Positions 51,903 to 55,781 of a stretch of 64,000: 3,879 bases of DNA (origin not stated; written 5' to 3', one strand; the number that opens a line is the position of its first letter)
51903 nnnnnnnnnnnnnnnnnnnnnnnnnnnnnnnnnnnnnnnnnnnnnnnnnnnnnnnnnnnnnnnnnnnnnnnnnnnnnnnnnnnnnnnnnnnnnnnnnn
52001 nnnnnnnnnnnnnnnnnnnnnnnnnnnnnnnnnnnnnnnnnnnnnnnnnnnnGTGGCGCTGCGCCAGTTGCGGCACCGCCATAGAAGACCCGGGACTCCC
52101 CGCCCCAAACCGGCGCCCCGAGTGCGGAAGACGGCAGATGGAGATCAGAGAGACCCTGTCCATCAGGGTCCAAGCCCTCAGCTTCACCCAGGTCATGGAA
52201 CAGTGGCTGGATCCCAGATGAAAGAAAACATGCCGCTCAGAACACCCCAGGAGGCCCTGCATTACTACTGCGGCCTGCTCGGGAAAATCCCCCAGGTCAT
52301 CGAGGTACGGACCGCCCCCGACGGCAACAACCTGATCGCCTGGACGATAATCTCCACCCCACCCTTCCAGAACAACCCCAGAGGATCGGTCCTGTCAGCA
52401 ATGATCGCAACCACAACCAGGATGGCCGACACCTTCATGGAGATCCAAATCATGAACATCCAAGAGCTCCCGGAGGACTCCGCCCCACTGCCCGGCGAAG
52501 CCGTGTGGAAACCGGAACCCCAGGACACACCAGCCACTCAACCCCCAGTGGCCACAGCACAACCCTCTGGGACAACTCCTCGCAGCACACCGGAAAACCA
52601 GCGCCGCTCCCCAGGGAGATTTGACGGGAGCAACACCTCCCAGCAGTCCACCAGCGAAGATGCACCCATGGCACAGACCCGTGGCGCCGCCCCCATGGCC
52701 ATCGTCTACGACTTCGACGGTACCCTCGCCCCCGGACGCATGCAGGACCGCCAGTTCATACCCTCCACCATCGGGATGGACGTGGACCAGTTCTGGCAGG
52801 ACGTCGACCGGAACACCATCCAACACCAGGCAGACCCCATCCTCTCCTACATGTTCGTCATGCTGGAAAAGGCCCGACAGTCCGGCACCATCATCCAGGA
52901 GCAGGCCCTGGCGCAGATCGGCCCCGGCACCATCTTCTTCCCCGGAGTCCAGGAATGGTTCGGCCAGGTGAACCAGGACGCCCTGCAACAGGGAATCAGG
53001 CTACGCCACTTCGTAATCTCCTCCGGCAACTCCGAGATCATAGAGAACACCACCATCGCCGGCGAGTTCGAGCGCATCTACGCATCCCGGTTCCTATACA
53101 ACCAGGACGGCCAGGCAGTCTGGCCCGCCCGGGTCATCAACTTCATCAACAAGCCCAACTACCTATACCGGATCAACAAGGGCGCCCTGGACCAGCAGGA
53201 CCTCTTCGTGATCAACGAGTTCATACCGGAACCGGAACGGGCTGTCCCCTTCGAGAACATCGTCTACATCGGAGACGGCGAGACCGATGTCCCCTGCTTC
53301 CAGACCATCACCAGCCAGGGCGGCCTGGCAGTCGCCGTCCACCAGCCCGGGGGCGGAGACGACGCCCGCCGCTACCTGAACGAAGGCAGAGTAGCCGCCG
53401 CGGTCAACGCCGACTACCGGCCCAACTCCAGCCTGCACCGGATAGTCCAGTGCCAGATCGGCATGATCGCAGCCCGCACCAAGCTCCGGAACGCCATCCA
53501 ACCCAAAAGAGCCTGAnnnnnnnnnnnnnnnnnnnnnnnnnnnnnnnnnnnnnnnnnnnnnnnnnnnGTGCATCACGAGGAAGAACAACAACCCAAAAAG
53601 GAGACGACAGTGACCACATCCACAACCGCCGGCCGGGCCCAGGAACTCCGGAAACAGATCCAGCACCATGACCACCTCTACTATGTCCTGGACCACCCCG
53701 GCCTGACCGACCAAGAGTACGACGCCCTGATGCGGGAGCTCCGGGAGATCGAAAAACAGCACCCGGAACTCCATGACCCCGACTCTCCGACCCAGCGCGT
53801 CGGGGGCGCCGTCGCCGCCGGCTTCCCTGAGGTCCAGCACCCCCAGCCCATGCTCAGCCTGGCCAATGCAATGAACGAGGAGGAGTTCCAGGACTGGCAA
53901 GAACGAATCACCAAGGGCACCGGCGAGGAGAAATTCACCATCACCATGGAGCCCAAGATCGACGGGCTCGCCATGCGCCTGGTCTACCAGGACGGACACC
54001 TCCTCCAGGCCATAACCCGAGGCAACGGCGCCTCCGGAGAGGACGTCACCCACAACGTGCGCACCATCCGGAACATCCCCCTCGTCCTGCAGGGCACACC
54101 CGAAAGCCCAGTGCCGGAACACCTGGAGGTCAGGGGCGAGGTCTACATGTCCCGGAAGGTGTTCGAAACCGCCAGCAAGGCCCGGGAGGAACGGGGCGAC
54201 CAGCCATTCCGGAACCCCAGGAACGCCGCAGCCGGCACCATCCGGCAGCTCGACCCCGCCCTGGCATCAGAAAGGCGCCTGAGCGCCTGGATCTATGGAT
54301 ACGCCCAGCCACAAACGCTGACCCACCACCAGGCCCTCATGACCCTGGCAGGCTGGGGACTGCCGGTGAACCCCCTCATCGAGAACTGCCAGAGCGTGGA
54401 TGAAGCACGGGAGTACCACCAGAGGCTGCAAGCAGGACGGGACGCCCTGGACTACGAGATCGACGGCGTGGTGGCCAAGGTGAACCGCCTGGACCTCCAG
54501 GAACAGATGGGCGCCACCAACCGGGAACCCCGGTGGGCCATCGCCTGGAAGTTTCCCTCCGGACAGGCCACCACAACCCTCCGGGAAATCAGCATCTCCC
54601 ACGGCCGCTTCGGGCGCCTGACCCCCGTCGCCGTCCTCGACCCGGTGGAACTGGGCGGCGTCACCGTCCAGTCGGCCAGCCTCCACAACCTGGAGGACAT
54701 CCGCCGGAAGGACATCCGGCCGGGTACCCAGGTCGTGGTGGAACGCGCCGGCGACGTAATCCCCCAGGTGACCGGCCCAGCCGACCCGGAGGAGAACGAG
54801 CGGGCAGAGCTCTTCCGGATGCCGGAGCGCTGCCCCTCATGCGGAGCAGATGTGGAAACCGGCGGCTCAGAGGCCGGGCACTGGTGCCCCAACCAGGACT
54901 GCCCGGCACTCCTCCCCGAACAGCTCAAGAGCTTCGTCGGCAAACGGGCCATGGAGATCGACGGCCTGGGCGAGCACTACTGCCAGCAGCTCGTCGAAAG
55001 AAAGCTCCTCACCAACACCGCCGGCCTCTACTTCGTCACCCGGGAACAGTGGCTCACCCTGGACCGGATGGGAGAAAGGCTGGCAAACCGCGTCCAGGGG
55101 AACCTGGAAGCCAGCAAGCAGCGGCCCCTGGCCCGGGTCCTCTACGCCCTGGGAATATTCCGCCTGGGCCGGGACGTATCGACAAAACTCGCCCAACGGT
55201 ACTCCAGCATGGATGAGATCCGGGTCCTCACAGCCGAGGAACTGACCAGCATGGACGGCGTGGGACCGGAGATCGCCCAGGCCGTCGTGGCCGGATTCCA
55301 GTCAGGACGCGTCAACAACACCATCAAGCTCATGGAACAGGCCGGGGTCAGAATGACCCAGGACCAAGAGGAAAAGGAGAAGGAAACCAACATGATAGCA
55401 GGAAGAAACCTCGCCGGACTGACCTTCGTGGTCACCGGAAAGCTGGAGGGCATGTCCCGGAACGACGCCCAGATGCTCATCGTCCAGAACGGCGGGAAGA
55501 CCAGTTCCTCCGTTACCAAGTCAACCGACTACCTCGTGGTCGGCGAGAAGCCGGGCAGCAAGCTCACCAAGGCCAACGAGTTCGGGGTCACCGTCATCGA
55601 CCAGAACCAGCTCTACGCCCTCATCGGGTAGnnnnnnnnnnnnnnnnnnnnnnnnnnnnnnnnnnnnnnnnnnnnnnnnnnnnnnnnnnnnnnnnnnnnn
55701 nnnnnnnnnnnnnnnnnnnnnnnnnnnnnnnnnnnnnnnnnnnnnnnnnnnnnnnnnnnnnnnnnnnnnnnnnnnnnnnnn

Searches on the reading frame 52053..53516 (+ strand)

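Call 20: search_protein_families(library=pfam, proteins=[window:52053-53516:+], max_evalue=0.001)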
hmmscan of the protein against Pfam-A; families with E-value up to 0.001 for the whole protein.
window:52053-53516:+ (487 aa): 1 family
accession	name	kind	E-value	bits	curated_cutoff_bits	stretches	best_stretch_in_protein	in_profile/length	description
PF12710.13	HAD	-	2e-07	32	27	1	217-416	1-188/189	haloacid dehalogenase-like hydrolase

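Call 21: search_protein_families(library=phrogs, proteins=[window:52053-53516:+], max_evalue=0.001)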
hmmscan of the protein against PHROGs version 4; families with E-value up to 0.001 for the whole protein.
window:52053-53516:+ (487 aa): 0 families

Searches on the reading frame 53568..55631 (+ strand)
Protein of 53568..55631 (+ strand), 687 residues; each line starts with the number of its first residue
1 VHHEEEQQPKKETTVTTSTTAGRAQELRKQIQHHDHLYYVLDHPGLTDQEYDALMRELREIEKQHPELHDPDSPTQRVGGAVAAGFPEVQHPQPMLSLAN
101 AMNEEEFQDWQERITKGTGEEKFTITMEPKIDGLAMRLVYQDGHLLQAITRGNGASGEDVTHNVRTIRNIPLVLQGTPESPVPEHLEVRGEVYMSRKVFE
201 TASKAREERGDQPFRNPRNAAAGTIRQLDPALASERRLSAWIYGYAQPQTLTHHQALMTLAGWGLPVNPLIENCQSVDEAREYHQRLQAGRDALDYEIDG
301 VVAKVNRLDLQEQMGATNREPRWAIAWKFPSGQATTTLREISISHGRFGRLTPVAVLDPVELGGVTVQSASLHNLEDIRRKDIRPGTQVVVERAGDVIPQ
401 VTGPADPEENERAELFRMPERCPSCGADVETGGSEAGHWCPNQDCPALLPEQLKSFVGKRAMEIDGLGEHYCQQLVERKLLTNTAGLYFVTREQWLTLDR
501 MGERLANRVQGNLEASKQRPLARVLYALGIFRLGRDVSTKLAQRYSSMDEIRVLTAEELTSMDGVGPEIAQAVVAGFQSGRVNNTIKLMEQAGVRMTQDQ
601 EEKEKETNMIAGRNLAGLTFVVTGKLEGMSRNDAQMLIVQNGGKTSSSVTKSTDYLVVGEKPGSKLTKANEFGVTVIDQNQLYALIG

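Call 20: search_protein_families(library=pfam, proteins=[window:53568-55631:+], max_evalue=0.001)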
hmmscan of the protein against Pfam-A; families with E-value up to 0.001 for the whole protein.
window:53568-55631:+ (687 aa): 8 families
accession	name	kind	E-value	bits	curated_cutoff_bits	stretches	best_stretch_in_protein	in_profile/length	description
PF01653.23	DNA_ligase_aden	-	4.9e-86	288.8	27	1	84-331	2-252/253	NAD-dependent DNA ligase adenylation domain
PF03120.22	DNA_ligase_OB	-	4.9e-28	97.3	32.9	1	335-410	1-76/79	NAD-dependent DNA ligase OB-fold domain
PF12826.13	HHH_2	-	5.2e-14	52.6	27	1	523-585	1-63/64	Helix-hairpin-helix motif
PF00533.33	BRCT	-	7.3e-14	52.2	21.3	1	615-686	6-78/78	BRCA1 C Terminus (BRCT) domain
PF22745.1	Nlig-Ia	-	1.4e-09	38.9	27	1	23-68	5-50/92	DNA ligase-like, N-terminal NAD+-binding domain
PF12738.14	PTCB-BRCT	-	7.5e-08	32.7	22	1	624-677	6-59/63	twin BRCT domain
PF03119.21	DNA_ligase_ZBD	-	8.9e-05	22.7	25.8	1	421-447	1-27/27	NAD-dependent DNA ligase C4 zinc finger domain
PF16589.12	BRCT_2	-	0.00099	19.8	27.3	0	615-678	3-66/86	BRCT domain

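Call 21: search_protein_families(library=phrogs, proteins=[window:53568-55631:+], max_evalue=0.001)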
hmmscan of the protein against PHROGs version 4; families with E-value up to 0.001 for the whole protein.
window:53568-55631:+ (687 aa): 7 families
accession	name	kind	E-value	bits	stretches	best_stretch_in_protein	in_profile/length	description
phrog_3869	-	DNA, RNA and nucleotide metabolism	8.7e-192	640.1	1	20-684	5-651/656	NAD-dependent DNA ligase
phrog_3359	-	DNA, RNA and nucleotide metabolism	1.9e-48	166.4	1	25-403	2-321/325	NAD-dependent DNA ligase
phrog_3498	-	DNA, RNA and nucleotide metabolism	3e-35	123.2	1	418-683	5-250/256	NAD-dependent DNA ligase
phrog_2561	-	DNA, RNA and nucleotide metabolism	1.9e-10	42.2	1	611-686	85-160/167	DNA ligase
phrog_3989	-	unknown function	6.1e-08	33.3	1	598-660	190-252/296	-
phrog_6466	-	DNA, RNA and nucleotide metabolism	1.7e-07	32.5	1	23-68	12-57/104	DNA ligase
phrog_18456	-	DNA, RNA and nucleotide metabolism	1.1e-06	29.9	1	10-79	49-118/119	DNA ligase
